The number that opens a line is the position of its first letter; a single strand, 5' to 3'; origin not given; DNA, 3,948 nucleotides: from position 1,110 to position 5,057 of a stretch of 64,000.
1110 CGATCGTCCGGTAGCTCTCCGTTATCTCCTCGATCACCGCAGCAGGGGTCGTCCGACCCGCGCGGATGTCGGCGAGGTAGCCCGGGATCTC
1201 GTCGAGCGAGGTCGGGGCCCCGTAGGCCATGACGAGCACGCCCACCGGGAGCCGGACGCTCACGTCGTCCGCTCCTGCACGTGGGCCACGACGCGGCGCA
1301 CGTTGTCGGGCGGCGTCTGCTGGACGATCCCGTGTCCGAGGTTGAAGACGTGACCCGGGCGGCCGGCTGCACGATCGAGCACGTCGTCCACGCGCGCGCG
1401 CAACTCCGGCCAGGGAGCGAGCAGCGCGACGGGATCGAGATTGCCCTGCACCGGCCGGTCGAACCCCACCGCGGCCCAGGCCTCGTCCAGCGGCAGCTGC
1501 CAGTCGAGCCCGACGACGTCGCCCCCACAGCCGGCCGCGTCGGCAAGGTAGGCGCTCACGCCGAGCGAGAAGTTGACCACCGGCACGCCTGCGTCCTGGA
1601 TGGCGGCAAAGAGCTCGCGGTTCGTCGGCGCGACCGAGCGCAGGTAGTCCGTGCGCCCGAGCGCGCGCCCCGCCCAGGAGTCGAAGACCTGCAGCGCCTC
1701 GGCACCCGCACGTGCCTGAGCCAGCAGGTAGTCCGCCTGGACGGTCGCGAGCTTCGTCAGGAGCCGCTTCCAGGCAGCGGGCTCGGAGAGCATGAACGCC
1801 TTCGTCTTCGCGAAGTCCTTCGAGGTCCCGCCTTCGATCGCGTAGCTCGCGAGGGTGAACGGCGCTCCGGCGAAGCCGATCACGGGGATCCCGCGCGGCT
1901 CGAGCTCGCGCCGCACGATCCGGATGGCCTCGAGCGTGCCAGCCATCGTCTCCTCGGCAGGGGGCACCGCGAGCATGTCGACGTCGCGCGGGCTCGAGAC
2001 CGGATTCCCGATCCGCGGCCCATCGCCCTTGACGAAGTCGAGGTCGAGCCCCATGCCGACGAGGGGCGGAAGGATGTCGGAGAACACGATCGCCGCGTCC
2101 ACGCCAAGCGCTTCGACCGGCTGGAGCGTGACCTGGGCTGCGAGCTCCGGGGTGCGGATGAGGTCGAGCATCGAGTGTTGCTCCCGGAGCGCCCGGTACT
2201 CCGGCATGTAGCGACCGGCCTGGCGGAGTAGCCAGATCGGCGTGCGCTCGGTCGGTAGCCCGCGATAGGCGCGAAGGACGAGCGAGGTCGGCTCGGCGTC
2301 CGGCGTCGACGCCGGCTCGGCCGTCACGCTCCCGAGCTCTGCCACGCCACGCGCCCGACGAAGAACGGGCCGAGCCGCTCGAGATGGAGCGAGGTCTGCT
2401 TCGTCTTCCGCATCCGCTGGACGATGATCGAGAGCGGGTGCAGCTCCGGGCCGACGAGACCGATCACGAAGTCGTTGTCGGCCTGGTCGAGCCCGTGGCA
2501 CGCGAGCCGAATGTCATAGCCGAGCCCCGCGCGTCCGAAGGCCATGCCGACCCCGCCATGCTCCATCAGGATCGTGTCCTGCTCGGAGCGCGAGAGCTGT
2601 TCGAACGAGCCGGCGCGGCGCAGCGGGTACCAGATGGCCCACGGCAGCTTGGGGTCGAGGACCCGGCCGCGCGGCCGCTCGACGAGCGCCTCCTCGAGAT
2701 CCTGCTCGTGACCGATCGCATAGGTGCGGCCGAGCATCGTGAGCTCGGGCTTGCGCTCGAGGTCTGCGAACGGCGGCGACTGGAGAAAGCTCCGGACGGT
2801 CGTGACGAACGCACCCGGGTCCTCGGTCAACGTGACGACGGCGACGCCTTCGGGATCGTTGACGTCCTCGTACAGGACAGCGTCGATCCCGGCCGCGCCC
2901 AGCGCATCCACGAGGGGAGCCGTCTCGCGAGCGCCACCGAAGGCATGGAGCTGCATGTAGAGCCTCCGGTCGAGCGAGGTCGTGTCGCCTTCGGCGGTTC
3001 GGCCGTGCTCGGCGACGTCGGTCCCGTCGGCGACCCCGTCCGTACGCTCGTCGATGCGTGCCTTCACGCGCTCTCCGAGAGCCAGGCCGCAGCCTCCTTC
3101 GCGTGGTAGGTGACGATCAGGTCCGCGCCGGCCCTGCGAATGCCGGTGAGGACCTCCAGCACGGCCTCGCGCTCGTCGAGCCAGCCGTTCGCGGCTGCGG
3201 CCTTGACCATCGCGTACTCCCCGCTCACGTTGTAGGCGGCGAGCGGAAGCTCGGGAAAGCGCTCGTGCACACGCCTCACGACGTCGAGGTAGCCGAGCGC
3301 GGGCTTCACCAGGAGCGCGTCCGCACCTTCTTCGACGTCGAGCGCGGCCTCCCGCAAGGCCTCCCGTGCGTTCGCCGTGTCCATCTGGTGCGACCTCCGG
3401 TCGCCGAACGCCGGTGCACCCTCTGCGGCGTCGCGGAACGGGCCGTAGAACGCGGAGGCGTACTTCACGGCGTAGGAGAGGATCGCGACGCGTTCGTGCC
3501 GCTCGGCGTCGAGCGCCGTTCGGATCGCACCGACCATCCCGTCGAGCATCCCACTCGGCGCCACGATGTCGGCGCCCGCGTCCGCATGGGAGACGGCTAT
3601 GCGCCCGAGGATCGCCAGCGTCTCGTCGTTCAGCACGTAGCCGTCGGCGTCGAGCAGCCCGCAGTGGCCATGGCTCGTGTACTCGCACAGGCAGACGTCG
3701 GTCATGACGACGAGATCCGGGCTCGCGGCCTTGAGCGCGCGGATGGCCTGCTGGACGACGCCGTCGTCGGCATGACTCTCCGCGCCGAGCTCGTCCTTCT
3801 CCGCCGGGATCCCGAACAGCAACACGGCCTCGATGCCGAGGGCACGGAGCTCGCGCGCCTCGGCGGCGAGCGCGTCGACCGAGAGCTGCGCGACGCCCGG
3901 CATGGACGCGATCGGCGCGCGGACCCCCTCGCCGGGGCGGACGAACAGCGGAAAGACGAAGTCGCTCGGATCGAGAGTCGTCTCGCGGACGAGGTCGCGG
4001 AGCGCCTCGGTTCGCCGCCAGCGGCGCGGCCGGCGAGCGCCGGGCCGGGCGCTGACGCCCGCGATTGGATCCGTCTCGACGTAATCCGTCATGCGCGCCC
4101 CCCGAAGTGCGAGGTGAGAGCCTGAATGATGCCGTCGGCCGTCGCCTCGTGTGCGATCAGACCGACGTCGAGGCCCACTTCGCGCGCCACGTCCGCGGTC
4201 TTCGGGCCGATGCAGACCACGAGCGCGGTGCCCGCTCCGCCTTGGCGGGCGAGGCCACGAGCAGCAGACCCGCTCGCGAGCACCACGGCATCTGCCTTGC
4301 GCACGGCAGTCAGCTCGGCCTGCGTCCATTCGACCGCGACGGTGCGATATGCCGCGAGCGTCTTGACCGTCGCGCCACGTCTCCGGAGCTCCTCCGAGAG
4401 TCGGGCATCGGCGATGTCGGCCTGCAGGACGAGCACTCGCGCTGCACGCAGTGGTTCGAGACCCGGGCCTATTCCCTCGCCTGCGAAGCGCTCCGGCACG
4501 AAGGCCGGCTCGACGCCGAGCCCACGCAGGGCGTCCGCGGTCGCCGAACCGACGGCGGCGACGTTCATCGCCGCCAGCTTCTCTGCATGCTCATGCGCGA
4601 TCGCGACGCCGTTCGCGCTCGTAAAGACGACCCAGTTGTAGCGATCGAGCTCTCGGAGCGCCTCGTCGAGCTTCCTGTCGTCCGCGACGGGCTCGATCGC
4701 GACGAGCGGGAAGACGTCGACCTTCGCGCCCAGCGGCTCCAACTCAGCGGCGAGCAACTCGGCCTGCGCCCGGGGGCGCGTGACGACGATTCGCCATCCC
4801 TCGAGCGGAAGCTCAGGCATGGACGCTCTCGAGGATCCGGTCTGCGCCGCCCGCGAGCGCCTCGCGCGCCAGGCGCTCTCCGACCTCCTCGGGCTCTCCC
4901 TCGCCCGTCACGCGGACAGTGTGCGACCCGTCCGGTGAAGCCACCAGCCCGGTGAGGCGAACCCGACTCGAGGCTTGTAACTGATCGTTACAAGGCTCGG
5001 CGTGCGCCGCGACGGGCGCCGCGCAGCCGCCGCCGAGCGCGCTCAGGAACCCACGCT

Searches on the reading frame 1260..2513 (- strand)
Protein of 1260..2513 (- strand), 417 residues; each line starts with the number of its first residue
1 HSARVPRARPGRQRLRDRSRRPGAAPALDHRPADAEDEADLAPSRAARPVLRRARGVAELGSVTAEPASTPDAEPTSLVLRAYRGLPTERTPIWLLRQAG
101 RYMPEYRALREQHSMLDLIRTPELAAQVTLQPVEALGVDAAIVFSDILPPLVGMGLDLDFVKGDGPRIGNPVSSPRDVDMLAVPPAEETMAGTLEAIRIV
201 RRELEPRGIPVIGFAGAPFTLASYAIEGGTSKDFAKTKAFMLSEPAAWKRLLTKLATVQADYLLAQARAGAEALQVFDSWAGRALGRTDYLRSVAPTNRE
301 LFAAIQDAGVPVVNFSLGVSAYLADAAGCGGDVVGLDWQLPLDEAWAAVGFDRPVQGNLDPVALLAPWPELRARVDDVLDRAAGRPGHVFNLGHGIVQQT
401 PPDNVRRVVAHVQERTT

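Call 53: search_protein_families(library=pfam, proteins=[window:1260-2513:-])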
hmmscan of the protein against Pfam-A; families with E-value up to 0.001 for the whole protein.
window:1260-2513:- (417 aa): 1 family
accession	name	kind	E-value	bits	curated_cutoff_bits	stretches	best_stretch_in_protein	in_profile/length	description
PF01208.23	URO-D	-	4.2e-114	381.6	23.9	1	76-414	3-345/346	Uroporphyrinogen decarboxylase (URO-D)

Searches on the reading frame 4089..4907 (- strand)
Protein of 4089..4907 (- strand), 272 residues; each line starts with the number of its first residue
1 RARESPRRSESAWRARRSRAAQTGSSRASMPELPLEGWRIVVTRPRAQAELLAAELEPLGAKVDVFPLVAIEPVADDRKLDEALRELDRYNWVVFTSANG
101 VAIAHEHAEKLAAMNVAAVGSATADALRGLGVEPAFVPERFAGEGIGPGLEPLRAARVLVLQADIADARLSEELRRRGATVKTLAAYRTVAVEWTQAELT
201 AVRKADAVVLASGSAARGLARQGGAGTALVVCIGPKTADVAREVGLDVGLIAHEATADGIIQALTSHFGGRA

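Call 53: search_protein_families(library=pfam, proteins=[window:4089-4907:-])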
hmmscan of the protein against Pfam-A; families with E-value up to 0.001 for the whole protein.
window:4089-4907:- (272 aa): 1 family
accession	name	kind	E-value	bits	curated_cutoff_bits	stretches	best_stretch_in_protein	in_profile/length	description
PF02602.20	HEM4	-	6.7e-51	173.1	27.5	1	52-262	3-231/231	Uroporphyrinogen-III synthase HemD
